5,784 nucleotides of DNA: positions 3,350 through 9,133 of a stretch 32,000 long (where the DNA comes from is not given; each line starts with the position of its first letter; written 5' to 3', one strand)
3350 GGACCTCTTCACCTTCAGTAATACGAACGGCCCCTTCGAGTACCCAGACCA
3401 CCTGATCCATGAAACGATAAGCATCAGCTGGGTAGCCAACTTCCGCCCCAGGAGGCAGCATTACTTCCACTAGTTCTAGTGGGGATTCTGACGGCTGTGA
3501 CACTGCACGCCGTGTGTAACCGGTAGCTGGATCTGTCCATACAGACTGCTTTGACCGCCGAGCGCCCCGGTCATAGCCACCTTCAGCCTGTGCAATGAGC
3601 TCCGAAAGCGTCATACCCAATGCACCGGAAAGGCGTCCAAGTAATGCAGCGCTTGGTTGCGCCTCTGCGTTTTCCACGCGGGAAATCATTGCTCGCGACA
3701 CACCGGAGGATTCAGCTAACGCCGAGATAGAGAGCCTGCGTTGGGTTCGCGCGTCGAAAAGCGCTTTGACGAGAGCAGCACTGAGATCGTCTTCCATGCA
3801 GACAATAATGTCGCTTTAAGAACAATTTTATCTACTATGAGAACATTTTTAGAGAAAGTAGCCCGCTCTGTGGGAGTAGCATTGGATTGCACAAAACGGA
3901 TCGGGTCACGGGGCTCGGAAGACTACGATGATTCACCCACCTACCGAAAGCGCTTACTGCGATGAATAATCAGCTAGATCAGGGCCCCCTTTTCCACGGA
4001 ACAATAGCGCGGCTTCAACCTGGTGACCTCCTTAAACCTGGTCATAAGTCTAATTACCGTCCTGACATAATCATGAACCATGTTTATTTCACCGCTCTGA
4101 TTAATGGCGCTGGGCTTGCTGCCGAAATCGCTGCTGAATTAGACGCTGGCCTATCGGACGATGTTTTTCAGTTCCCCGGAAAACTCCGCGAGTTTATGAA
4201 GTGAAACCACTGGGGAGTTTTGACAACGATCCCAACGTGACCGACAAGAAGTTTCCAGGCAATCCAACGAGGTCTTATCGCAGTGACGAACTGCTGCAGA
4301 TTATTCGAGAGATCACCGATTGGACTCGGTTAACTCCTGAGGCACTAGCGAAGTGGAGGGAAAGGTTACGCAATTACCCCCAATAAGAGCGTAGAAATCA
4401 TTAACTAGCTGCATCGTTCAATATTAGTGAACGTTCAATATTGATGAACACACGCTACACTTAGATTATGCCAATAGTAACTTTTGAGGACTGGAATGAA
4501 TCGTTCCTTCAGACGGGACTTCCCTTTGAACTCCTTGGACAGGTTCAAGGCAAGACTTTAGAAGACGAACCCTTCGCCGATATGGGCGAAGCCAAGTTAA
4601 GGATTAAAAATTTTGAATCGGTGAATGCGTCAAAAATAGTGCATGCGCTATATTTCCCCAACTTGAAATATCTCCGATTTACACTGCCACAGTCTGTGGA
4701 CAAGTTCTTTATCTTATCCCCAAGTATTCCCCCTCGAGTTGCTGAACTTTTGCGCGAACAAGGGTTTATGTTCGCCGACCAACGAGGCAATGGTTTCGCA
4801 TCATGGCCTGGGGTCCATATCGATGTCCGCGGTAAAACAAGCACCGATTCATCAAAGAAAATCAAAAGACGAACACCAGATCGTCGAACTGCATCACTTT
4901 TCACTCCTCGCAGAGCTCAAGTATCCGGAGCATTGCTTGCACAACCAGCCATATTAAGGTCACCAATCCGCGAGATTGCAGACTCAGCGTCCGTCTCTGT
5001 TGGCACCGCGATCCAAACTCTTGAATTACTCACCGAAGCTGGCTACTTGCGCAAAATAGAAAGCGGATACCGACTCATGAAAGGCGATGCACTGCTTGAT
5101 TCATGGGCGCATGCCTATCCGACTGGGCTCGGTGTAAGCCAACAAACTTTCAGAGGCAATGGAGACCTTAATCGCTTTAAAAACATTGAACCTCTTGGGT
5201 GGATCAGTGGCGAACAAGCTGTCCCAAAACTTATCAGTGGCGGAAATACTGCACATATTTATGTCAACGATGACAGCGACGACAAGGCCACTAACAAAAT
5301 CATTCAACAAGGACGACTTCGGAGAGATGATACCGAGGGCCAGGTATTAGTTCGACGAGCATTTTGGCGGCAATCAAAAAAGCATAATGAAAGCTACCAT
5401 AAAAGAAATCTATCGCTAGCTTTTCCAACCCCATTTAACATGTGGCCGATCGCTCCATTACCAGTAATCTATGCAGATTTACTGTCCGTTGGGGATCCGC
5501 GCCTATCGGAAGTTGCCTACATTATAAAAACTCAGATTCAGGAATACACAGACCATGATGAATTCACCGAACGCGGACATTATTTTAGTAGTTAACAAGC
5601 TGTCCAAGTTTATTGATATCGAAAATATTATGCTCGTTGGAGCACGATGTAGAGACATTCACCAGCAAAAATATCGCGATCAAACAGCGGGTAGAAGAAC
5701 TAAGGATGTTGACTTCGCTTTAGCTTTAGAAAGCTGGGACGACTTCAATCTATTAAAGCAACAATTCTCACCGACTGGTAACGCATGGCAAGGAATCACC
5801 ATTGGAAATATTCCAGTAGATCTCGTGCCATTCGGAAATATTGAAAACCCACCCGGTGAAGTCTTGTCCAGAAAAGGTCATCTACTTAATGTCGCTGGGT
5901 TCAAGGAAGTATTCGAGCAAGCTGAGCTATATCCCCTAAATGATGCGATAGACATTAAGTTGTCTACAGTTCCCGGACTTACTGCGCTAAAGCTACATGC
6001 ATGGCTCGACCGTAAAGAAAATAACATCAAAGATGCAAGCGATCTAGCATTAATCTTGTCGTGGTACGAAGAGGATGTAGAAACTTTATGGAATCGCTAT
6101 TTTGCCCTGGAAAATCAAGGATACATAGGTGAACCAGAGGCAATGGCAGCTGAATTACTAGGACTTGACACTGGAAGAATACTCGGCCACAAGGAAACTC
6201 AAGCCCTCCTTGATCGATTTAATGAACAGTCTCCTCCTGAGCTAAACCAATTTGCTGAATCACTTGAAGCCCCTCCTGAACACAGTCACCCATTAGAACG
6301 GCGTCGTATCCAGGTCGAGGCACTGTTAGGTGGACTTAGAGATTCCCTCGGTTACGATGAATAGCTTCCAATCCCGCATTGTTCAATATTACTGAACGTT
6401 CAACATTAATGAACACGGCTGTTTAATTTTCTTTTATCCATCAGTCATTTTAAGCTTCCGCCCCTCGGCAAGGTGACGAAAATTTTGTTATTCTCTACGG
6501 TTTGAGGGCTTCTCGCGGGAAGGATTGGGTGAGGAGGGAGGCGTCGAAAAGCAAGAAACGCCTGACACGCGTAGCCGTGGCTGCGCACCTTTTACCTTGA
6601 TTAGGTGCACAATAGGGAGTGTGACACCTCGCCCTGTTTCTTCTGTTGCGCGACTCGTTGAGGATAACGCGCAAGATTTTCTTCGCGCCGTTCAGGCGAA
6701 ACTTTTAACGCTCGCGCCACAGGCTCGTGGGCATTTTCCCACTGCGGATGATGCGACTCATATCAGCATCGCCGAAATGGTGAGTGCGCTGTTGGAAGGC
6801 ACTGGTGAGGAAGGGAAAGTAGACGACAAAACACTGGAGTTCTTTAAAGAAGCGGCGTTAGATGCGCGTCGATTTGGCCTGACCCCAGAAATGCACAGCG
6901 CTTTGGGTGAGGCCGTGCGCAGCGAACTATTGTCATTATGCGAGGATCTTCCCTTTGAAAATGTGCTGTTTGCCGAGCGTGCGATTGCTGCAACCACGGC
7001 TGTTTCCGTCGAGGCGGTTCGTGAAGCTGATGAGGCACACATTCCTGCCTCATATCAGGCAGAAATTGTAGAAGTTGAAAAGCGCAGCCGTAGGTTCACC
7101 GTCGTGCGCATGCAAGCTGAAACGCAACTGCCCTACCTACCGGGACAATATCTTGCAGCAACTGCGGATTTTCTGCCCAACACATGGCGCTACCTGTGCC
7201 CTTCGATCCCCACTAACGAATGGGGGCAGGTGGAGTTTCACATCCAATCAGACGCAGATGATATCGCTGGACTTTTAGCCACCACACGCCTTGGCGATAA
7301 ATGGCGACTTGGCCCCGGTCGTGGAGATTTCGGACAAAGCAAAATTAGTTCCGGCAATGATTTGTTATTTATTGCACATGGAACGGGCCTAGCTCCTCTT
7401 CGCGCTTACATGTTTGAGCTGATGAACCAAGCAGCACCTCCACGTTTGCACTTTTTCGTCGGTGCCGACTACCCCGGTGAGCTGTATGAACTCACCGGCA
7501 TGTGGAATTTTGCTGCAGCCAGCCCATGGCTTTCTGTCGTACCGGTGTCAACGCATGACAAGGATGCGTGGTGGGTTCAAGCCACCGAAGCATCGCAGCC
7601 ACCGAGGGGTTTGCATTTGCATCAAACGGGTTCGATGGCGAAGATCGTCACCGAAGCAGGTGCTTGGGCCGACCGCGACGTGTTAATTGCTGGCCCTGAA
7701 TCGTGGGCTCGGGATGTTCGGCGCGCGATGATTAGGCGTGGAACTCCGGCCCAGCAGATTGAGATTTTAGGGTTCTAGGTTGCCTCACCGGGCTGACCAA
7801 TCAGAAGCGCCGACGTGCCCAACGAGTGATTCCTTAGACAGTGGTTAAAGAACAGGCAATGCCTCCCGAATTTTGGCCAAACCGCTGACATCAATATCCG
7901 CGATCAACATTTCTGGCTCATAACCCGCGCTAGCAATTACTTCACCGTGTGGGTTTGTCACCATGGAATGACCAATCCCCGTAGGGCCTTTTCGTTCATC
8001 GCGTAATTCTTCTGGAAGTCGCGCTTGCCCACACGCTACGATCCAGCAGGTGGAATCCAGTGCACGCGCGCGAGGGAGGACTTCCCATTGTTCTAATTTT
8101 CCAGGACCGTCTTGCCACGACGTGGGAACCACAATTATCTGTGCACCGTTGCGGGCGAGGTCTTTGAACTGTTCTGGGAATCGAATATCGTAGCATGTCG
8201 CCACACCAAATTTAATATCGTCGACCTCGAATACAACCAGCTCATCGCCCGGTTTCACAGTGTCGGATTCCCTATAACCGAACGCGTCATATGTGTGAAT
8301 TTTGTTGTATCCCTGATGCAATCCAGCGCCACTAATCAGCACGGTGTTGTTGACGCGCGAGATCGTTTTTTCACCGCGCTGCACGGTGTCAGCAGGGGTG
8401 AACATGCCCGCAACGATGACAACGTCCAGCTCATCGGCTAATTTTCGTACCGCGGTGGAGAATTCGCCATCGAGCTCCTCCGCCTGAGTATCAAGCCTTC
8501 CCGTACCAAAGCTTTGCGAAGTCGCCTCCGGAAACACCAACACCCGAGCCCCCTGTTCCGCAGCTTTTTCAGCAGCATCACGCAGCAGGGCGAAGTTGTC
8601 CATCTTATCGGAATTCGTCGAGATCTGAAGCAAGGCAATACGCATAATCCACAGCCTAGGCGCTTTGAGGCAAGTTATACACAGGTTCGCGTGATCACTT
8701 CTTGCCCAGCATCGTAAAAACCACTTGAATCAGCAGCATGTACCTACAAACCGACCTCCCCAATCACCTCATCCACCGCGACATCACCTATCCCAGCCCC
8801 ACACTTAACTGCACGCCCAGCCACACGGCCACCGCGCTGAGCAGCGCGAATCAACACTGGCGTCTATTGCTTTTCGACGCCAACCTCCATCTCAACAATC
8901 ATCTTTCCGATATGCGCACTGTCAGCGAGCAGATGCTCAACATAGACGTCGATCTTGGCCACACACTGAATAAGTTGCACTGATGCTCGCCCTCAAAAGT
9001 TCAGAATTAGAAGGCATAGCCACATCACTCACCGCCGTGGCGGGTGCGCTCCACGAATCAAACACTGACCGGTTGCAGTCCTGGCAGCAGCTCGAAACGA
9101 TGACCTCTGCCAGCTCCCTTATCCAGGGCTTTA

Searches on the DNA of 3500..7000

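Call 99: search_rna_families(source=window, start=3500, end=7000, threshold=evalue, max_evalue=1)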
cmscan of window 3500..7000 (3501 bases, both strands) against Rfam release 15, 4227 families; matches with E-value up to 1: 0.
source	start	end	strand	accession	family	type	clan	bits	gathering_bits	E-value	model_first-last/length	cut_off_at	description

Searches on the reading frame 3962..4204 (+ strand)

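Call 90: search_protein_families(library=pfam, proteins=[window:3962-4204:+], max_evalue=0.001)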
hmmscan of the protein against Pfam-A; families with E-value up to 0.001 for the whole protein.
window:3962-4204:+ (80 aa): 1 family
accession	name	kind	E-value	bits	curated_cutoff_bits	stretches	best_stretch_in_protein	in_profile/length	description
PF12120.14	Arr-ms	-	1.4e-15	57.7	25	1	10-59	1-50/99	Rifampin ADP-ribosyl transferase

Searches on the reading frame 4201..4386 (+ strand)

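Call 90: search_protein_families(library=pfam, proteins=[window:4201-4386:+], max_evalue=0.001)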
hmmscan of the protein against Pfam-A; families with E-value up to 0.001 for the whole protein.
window:4201-4386:+ (61 aa): 1 family
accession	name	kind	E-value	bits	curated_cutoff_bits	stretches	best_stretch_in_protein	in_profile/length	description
PF12120.14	Arr-ms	-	1.3e-16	61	25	1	2-41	60-99/99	Rifampin ADP-ribosyl transferase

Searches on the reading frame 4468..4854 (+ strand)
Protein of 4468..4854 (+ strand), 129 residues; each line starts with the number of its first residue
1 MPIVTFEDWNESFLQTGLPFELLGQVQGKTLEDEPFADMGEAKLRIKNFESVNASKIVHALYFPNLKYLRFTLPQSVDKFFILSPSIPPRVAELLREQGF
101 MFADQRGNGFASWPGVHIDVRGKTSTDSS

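Call 64: search_protein_families(library=pfam, proteins=[window:4468-4854:+], max_evalue=10)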
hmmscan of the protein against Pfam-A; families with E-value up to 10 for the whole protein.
seq(129 aa): 0 families

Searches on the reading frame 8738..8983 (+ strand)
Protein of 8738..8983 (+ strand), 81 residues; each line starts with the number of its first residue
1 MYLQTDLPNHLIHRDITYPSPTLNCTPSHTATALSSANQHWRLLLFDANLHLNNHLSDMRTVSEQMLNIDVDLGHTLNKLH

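Call 38: find_encoding_contigs(protein=window:8738-8983:+, flank=10000, max_places=10)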
Protein window:8738-8983:+ (81 aa): 23 contigs read that carry it; 6 places shown.
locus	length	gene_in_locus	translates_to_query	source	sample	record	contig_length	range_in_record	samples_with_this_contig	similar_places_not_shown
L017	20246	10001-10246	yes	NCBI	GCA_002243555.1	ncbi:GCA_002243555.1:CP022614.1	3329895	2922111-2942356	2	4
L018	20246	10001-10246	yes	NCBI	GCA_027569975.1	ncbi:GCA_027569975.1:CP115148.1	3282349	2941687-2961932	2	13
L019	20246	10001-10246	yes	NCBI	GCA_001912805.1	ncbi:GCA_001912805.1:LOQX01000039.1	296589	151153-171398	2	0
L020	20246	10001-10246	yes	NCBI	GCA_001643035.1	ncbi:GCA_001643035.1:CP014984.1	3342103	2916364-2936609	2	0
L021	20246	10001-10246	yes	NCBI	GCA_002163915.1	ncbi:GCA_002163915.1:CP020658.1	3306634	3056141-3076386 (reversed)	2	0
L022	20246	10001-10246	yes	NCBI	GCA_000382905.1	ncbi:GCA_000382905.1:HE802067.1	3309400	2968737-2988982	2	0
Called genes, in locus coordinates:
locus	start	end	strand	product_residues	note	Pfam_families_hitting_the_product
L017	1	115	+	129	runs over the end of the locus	PF12840:HTH_20 (weak), PF01022:HTH_5, PF13412:HTH_24 (weak), PF25212:HVO_A0114 (weak)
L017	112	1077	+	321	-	PF01545:Cation_efflux, PF16916:ZT_dimer (weak)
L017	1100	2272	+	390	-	PF01266:DAO (faint), PF07992:Pyr_redox_2, PF13434:Lys_Orn_oxgnase (faint), PF13450:NAD_binding_8, PF13738:Pyr_redox_3, PF00743:FMO-like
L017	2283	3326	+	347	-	PF00296:Bac_luciferase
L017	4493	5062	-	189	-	PF13560:HTH_31 (weak), PF01381:HTH_3, PF07883:Cupin_2 (weak)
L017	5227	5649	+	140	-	PF12120:Arr-ms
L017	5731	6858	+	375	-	PF09952:AbiEi_2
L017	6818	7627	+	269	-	PF08843:AbiEii (faint)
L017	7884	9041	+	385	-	-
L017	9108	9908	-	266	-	PF00795:CN_hydrolase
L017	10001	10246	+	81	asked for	-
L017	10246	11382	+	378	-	PF06259:Abhydrolase_8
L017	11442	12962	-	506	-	PF00171:Aldedh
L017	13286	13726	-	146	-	PF00376:MerR, PF13411:MerR_1, PF13591:MerR_2 (weak)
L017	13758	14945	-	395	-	PF00226:DnaJ, PF01556:DnaJ_C, PF00684:DnaJ_CXXCXGXG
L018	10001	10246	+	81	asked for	-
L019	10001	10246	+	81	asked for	-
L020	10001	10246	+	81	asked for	-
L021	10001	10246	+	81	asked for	-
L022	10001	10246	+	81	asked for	-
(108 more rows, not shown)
